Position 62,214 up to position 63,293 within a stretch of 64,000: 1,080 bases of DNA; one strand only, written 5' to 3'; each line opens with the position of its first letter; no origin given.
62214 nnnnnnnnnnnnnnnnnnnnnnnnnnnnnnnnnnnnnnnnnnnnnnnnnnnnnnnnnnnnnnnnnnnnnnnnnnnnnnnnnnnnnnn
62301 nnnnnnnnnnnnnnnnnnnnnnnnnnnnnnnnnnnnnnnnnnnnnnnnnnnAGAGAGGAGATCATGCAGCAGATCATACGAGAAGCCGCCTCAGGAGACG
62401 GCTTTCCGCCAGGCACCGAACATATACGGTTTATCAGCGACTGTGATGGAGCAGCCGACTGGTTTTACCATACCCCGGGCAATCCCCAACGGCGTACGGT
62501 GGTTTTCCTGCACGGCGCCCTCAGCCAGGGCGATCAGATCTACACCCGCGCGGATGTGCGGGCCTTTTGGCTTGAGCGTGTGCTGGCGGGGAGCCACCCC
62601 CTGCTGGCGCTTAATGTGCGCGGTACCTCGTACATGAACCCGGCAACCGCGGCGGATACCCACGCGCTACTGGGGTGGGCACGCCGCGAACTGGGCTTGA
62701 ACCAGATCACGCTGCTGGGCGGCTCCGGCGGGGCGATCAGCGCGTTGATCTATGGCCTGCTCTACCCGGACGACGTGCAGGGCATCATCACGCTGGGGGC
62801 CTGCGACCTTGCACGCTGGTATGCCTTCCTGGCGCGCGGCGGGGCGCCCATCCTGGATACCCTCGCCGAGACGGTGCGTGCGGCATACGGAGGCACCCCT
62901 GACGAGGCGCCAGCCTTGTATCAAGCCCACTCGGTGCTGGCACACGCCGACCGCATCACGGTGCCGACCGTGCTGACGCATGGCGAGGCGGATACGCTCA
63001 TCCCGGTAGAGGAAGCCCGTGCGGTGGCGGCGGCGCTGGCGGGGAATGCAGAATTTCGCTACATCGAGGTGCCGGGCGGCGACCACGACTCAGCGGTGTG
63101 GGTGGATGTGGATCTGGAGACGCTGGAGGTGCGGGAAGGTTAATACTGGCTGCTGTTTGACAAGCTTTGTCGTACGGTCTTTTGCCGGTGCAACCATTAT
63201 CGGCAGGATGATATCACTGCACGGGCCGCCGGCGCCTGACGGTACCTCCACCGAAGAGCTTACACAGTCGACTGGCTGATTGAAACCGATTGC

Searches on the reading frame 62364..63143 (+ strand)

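Call 55: search_protein_families(library=pfam, proteins=[window:62364-63143:+], max_evalue=0.001)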
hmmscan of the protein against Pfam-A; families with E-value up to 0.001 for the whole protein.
window:62364-63143:+ (259 aa): 5 families
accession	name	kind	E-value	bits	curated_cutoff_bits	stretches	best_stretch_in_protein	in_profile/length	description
PF12146.15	Hydrolase_4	-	1.8e-10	41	27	1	189-242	181-233/239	Serine aminopeptidase, S33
PF00561.26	Abhydrolase_1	-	4.8e-10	39.9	25.8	1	45-158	2-114/245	alpha/beta hydrolase fold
PF20434.5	BD-FAE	-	3.7e-07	30.3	26.8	1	43-225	13-215/215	BD-FAE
PF02230.22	Abhydrolase_2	-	8.3e-07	29.5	23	0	181-230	136-187/217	Phospholipase/Carboxylesterase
PF00326.27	Peptidase_S9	-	7.6e-06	26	22.6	1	172-241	115-187/213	Prolyl oligopeptidase family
